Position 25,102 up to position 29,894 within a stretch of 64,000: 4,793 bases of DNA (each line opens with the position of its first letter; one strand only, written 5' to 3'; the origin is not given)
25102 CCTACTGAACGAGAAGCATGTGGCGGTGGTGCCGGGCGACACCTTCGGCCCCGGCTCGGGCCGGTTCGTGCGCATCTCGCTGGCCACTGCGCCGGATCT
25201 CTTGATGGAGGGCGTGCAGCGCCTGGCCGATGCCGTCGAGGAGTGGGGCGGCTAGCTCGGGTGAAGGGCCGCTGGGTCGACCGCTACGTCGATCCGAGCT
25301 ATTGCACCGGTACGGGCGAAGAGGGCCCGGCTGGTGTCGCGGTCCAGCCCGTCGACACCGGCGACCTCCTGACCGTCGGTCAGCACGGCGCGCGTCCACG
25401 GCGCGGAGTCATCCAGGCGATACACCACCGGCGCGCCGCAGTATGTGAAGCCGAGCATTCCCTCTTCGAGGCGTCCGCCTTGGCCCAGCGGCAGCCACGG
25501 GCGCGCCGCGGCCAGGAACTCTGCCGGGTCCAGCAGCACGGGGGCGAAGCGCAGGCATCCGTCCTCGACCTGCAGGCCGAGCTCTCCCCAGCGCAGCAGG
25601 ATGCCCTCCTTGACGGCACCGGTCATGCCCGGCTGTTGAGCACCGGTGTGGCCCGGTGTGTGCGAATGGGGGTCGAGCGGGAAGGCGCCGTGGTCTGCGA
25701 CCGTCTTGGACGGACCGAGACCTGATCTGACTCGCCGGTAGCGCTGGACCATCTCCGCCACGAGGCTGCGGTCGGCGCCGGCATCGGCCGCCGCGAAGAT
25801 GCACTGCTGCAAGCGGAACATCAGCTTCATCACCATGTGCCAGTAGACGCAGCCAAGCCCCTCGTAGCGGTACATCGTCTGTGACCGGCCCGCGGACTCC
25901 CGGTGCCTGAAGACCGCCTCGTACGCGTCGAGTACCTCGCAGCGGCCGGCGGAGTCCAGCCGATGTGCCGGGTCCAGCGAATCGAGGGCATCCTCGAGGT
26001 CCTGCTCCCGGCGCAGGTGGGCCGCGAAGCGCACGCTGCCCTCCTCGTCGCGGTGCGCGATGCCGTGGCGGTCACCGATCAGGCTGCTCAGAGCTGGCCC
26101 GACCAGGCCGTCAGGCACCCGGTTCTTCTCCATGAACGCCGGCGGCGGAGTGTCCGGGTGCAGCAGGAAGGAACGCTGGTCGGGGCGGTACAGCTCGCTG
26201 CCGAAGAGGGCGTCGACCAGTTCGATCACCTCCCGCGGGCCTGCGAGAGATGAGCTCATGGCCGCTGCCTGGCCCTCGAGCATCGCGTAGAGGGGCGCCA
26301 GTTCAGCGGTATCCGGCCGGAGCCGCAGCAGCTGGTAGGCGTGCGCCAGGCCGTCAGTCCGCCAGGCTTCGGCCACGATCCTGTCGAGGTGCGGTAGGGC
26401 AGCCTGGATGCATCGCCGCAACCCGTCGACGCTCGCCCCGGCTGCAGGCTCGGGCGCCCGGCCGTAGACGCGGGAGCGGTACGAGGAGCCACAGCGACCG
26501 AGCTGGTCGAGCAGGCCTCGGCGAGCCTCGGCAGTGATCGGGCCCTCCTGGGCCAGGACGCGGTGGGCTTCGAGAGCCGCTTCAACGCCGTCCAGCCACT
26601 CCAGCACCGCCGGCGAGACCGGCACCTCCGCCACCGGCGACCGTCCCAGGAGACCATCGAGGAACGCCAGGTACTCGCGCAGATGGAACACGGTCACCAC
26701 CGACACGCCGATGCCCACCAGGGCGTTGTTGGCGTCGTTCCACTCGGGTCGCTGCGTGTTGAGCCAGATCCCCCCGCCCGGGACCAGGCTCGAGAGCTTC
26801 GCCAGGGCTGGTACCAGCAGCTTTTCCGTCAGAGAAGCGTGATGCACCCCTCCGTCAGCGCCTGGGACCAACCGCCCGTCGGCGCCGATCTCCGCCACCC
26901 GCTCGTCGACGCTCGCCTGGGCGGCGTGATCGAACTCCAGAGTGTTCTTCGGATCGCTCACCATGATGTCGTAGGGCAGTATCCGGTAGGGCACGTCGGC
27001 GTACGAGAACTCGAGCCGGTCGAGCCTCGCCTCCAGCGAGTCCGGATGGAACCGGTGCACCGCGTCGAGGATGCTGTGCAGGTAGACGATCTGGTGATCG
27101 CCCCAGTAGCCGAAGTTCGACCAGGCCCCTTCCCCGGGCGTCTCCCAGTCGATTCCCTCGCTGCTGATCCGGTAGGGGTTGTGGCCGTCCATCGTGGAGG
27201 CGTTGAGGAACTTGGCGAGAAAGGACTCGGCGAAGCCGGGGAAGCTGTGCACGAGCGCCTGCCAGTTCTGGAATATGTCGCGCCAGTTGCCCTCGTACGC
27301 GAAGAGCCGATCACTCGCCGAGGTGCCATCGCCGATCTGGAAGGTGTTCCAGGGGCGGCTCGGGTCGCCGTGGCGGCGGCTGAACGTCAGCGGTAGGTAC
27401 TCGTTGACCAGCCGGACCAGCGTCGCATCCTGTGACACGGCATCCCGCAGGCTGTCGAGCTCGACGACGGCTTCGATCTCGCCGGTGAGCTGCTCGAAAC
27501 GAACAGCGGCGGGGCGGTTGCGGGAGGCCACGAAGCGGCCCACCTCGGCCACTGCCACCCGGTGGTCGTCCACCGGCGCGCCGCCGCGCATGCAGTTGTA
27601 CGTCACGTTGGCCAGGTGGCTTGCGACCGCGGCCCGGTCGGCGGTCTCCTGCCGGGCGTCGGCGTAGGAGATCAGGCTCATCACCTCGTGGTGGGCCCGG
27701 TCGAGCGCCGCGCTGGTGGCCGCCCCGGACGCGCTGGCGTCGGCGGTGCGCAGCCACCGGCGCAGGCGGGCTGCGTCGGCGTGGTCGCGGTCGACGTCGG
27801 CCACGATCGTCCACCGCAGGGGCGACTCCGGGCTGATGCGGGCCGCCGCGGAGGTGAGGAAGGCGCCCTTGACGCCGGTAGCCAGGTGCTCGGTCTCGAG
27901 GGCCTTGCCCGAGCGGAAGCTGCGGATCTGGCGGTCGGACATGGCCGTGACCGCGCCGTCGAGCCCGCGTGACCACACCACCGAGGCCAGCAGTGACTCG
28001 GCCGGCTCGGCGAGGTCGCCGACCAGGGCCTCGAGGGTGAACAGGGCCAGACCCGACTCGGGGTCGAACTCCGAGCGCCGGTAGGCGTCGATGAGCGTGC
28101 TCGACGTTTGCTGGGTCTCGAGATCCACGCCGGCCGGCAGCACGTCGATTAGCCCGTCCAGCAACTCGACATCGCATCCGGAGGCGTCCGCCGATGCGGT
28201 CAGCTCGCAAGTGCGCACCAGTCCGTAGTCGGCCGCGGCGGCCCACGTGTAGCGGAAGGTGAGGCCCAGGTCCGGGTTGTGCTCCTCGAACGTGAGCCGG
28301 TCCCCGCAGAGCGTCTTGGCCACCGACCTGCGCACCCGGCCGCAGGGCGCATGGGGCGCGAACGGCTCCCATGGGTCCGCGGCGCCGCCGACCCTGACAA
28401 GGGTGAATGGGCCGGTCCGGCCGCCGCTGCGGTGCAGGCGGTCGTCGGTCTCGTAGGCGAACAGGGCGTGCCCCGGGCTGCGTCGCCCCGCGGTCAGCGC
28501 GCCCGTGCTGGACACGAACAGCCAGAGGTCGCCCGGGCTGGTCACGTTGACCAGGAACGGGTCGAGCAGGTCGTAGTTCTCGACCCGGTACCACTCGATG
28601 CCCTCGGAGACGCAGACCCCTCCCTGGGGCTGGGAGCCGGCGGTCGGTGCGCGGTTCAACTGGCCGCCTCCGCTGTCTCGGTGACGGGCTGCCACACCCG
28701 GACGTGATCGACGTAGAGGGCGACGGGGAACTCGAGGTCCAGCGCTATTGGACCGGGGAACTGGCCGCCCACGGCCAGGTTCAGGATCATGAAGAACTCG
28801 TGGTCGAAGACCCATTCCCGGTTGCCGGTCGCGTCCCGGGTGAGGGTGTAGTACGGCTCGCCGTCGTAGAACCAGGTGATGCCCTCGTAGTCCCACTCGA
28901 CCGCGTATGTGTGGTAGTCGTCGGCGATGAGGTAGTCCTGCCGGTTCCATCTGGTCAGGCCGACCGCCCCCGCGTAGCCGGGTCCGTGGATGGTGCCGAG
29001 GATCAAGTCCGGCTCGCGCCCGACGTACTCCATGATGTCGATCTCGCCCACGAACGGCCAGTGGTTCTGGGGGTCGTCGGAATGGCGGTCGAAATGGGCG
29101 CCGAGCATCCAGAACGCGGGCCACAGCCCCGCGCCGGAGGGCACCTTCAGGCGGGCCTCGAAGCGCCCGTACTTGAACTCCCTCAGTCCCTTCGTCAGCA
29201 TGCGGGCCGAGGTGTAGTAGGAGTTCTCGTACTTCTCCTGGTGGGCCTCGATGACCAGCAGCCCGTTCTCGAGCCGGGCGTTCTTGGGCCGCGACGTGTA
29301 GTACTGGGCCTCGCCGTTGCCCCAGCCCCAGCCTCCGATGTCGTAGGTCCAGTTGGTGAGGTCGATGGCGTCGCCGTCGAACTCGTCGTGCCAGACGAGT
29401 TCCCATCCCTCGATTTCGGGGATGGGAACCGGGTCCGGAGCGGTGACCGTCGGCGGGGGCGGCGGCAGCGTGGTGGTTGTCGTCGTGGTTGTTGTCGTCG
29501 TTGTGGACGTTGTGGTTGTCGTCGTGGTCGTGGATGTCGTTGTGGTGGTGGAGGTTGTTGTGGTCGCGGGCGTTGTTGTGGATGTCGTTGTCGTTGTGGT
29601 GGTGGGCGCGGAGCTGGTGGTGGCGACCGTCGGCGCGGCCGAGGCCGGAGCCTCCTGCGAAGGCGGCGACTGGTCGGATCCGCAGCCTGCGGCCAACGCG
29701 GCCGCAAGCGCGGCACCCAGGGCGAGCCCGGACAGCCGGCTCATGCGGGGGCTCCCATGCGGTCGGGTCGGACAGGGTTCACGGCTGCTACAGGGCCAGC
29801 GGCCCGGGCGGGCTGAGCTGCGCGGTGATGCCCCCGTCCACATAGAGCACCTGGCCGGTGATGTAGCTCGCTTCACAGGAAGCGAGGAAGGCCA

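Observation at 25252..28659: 1135-aa cytoplasmic protein with GH94-clan-like phosphorylase motifs, translationally coupled to a GH16 glucanase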

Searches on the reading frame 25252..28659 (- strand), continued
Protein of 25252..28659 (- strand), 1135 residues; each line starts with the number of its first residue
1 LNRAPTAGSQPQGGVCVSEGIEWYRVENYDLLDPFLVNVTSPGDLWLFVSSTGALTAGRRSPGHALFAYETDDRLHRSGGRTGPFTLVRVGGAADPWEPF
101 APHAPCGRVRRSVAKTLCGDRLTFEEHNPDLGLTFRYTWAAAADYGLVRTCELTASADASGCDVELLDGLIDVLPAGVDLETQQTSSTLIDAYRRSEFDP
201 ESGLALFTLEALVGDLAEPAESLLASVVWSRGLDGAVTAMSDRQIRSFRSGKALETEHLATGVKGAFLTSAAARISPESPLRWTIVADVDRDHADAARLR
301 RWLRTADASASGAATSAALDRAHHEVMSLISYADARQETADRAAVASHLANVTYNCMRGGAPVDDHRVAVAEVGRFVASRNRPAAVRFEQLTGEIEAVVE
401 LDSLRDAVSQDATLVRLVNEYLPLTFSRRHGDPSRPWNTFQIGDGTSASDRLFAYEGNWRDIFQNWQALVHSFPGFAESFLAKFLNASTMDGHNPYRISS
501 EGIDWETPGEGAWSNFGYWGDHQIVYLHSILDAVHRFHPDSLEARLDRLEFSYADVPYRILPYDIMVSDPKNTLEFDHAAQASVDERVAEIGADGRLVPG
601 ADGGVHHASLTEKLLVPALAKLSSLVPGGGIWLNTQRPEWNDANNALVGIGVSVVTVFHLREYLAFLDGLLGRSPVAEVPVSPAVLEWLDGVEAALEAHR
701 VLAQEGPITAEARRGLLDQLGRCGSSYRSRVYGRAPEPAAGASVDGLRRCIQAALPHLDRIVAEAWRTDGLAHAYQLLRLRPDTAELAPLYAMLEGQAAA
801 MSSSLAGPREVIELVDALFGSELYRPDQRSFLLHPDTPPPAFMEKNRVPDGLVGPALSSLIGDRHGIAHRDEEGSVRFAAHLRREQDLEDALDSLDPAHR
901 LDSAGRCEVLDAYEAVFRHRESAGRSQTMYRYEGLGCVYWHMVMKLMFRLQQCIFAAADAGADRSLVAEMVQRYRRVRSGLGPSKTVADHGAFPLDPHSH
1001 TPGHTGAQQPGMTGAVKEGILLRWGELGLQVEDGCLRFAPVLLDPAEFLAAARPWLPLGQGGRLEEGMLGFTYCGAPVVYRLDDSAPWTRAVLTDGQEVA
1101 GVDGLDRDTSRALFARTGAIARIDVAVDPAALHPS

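Call 55: fold_search(model_id=the predicted structure, library=pdb)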
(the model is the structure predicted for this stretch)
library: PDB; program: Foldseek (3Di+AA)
matches with E <= 10: 739; with E <= 0.001: 89
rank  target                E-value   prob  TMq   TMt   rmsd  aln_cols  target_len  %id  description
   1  6hq8_A                1.5e-88  1.00  0.91  0.91   3.8      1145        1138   36  Bacterial beta-1,3-oligosaccharide phosphorylase from GH149 with laminarihexaose bound at a surface site (released 2019-06-12)
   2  6hq6_A                6.4e-88  1.00  0.91  0.91   3.8      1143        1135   37  Bacterial beta-1,3-oligosaccharide phosphorylase from GH149 (released 2019-06-12)
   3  6hq6_B                1.1e-87  1.00  0.91  0.91   3.7      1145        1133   36  Bacterial beta-1,3-oligosaccharide phosphorylase from GH149 (released 2019-06-12)
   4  9gy9_A                5.7e-35  1.00  0.67  0.73   7.2      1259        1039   14  The Cryo-EM structure of bacterial beta-1,3-glucan phosphorylase from family GH161 (released 2025-10-15)
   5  9qqk_A                2.9e-34  1.00  0.67  0.73   7.5      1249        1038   15  GH161 phosphorylase in complex with beta-1,3 glucooligosaccharide (released 2025-12-10)
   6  6ggy_A                6.8e-24  1.00  0.59  0.73   8.4      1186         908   14  Paenibacillus sp. YM1 laminaribiose phosphorylase with sulphate bound (released 2018-06-13)
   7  6gh3_A                2.3e-23  1.00  0.59  0.73   8.6      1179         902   14  Paenibacillus sp. YM1 laminaribiose phosphorylase with alpha-man-1-phosphate bound (released 2018-06-13)
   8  6ggy_B                8.3e-23  1.00  0.59  0.73   8.1      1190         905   13  Paenibacillus sp. YM1 laminaribiose phosphorylase with sulphate bound (released 2018-06-13)
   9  6gh3_B                9.8e-23  1.00  0.59  0.72   8.7      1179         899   14  Paenibacillus sp. YM1 laminaribiose phosphorylase with alpha-man-1-phosphate bound (released 2018-06-13)
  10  8bou_B                4.2e-17  1.00  0.48  0.65  10.6      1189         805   10  Crystal structure of Blautia producta GH94 (released 2023-11-29)
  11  8ho7_A                9.1e-17  1.00  0.49  0.65   9.4      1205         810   10  The cryo-EM structure of cellobiose phosphorylase from Clostridium thermocellum (released 2023-12-13)
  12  8hob_A                1.6e-16  1.00  0.49  0.65   9.2      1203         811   10  The cryo-EM structure of cellobiose phosphorylase from Clostridium thermocellum ( variant) (released 2024-03-20)
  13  2cqs_A                2.8e-16  1.00  0.48  0.62  10.1      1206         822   12  Crystal Structure of Cellvibrio gilvus Cellobiose Phosphorylase Crystallized from Ammonium Sulfate (released 2006-05-16)
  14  8bou_A                2.9e-16  1.00  0.47  0.64  10.1      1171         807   10  Crystal structure of Blautia producta GH94 (released 2023-11-29)
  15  8ho8_A                3.8e-16  1.00  0.49  0.66   9.9      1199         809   10  The cryo-EM structure of cellobiose phosphorylase from Clostridium thermocellum in complex with cellobiose (released 2023-12-13)
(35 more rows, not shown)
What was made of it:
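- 25252..28659 (-): GH149 beta-1,3-glucan (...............) phosphorylase, 1135 aa, cytoplasmic, TTG start. Foldseek TM is 0.91 to 6HQ6/6HQ8 (call 55).
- On GH149: TM is 0.91 over about 1145 columns to 6HQ6/6HQ8 (call 55).
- On GH161: TM 0.67 at 14-15% identity (call 55).
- Closest known: Pro_7066. Same: TM 0.91, with about 36-37% identity in the structural alignment (call 55).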

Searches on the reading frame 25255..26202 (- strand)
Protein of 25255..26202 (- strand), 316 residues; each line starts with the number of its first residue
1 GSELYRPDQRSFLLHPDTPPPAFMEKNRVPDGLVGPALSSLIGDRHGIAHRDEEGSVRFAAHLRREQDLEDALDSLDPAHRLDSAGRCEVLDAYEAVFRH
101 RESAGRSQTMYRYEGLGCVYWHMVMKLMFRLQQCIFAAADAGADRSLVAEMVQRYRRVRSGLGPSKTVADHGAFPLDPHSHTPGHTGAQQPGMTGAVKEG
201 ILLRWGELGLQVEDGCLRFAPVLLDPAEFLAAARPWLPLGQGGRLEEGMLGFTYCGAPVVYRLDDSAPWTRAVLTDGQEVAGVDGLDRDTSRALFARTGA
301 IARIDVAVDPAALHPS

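Call 28: search_solved_structures(query=window:25255-26202:-, max_evalue=0.00001, show_alignments=1)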
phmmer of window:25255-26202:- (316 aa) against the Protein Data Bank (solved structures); distinct sequences matched with E-value up to 0.00001: 1.
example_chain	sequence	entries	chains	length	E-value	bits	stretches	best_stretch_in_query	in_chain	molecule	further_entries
6hq6_A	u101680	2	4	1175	8.1e-58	199.2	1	2-308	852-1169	Bacterial beta-1,3-oligosaccharide phosphorylase | Beta-1,3-oligosaccharide phosphorylase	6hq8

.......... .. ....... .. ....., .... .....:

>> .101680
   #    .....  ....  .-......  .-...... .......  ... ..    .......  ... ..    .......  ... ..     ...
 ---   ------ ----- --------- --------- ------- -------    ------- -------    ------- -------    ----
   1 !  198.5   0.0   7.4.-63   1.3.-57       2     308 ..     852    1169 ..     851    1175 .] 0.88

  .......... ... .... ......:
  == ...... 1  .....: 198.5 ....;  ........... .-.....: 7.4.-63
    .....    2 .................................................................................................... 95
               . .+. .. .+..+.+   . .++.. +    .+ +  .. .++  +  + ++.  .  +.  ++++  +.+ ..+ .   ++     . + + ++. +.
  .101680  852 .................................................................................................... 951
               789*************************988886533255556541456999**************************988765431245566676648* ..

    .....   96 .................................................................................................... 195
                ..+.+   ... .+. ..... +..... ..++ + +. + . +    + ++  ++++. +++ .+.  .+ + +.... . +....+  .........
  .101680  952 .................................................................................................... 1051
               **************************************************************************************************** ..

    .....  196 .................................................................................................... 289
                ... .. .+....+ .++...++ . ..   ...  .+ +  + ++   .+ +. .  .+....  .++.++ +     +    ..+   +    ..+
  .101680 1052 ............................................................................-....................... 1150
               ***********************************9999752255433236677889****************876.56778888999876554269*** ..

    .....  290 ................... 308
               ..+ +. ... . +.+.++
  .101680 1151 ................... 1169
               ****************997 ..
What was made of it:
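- On GH149: The aligned residues are Q972, R975 and R976 (call 28).
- Closest known: Pro_7066. Different: The surface oligosaccharide site E990/Y993/E994 is Q/R/R here (call 28).
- The Pro_7066 surface oligosaccharide site (E990, Y993, E994) is replaced by Q972, R975, R976 (call 28), so handling of long chains may differ. The surface binding site of Pro_7066 is not conserved (call 28).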

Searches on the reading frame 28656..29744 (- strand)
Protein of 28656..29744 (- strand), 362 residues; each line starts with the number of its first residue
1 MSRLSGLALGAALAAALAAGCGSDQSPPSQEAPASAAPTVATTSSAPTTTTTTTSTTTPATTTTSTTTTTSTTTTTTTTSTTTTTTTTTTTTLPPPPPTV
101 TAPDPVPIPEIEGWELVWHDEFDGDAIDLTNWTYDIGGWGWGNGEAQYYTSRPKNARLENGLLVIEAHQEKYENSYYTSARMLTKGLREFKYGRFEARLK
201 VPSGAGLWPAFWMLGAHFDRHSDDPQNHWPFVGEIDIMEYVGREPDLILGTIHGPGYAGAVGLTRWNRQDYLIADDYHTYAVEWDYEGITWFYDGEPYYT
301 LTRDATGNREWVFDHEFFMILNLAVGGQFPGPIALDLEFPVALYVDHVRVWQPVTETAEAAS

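Call 6: search_protein_families(library=pfam, proteins=[window:28656-29741:-], max_evalue=1)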
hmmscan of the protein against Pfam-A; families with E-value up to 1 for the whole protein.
window:28656-29741:- (361 aa): 5 families
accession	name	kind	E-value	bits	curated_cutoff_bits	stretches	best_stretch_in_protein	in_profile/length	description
PF00722.28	Glyco_hydro_16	-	1.5e-20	73.8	22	1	147-306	6-141/175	Glycosyl hydrolases family 16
PF03935.22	SKN1_KRE6_Sbg1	-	3.9e-16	59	30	2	259-354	346-453/501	Beta-glucan synthesis-associated protein SKN1/KRE6/Sbg1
PF01456.22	Mucin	-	0.0025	18.3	34.7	1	29-101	26-98/143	Mucin-like glycoprotein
PF06333.17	Med13_C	-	0.073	12.8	26.1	1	40-109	153-222/325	Mediator complex subunit 13 C-terminal domain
PF10253.14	PRCC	-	0.81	10.9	24.3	0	40-95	8-63/189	Mitotic checkpoint regulator, MAD2B-interacting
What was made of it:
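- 28656..29744 (-): GH16 endo-beta-1,3-glucanase (laminarinase type), 362 aa. It has a lipoprotein signal peptide (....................|C), a Thr/Pro-rich linker of about 90 aa, and a catalytic EIDIME motif at aa 234. Pfam PF00722 (call 6).
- On GH16 laminarinase-type endo-beta-1,3-glucanase (the neighbouring gene): PF00722 at 1.5e-20 (call 6).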

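Call 7: search_protein_families(library=ncbifam, proteins=[window:28656-29741:-], max_evalue=1)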
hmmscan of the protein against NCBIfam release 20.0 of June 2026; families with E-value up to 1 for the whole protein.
window:28656-29741:- (361 aa): 8 families
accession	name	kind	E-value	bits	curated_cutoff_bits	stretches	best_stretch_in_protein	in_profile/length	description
NF052454.1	BtaGlycanEglC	equivalog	2.4e-18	66.3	700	1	131-350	244-456/459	endo-1,3-1,4-beta-glycanase EglC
NF041449.1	K_carrageenase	equivalog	5.1e-15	55.4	350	2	113-239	22-146/283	kappa-carrageenase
NF047856.1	BGlucanaseBglS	equivalog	3.7e-11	43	300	1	138-303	43-194/237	beta-glucanase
NF052392.1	BetGlycExoK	equivalog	3e-09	36.7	350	1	124-301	40-199/261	endo-1,3-1,4-beta-glycanase ExoK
TIGR04359.1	TrbK_RP4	equivalog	0.24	11.4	23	1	7-27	3-23/67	entry exclusion lipoprotein TrbK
NF053532.1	lipo_SCO4651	subfamily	0.63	9.6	65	1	4-89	3-92/277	SCO4651 family lipoprotein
NF008975.0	PRK12323.1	equivalog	0.67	8.6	875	1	10-108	406-509/709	DNA polymerase III subunit gamma/tau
NF011512.0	PRK14950.1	equivalog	0.72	8.9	593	1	14-107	358-450/585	DNA polymerase III subunits gamma and tau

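Call 24: search_solved_structures(query=window:28656-29744:-, max_evalue=1e-10, show_alignments=1)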
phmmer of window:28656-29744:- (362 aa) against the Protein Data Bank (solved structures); distinct sequences matched with E-value up to 1e-10: 28.
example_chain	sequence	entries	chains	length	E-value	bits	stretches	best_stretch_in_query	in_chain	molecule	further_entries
3atg_A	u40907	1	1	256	5.4e-64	219.8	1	115-352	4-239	GLUCANASE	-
3azx_A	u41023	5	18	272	3.5e-63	217.1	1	110-354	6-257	Laminarinase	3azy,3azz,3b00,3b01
2hyk_A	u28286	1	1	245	3.8e-63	217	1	116-352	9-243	Beta-1,3-glucanase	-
4dfs_A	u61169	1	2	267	9e-63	215.8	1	110-352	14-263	Glycoside hydrolase, family 16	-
9voq_A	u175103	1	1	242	4.9e-62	213.4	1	115-352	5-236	Beta-1,3-glucanase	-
9vmv_A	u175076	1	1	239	6.1e-62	213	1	115-351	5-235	Beta-1,3-glucanase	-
9voo_A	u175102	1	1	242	1.1e-61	212.2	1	115-352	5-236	Hydrolase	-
3iln_A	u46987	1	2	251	1e-60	209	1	113-352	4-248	Laminarinase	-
2vy0_A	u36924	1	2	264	9e-58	199.3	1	110-353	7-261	ENDO-BETA-1,3-GLUCANASE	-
7wwc_A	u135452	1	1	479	5.3e-56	193.5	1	107-352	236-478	beta-1,3(4)-glucanase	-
7ww4_A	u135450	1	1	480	5.3e-56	193.5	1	107-352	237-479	beta-1,3(4)-glucanase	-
5wut_A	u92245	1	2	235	1.7e-53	185.2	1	112-352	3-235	ULam111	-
4crq_A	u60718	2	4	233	7.4e-50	173.3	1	114-352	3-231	ENDO-1,3-BETA-GLUCANASE, FAMILY GH16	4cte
6jh5_A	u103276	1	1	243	1.3e-47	165.9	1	112-353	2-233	LamCAT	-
6jhj_A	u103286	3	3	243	7.7e-47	163.3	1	112-353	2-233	LamCAT | laminarinase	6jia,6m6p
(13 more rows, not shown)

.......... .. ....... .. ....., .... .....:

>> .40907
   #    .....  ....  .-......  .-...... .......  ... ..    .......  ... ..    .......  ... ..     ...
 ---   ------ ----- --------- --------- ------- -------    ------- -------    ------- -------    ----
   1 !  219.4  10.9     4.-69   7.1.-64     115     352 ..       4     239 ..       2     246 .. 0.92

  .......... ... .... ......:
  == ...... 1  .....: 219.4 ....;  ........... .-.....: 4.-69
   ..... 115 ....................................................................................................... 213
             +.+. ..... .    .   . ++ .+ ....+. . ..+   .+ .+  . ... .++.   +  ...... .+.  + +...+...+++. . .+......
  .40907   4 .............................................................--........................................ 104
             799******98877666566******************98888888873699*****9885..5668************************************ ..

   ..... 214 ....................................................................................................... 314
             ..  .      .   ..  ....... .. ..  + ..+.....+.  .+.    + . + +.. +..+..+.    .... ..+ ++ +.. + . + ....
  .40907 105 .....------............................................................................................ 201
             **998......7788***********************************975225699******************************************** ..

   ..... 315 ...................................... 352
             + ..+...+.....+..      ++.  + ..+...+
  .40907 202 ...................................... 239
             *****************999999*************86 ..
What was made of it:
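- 28656..29744 (-): PDB 3ATG, 3AZX and 2HYK match at E about 1e-63 (call 24).
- On GH16 laminarinase-type endo-beta-1,3-glucanase (the neighbouring gene): 3ATG, 3AZX, 2HYK, 3ILN and 2VY0 match at E = 1e-58 to 1e-64 (call 24).
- The GH16 is of laminarinase type (call 24).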
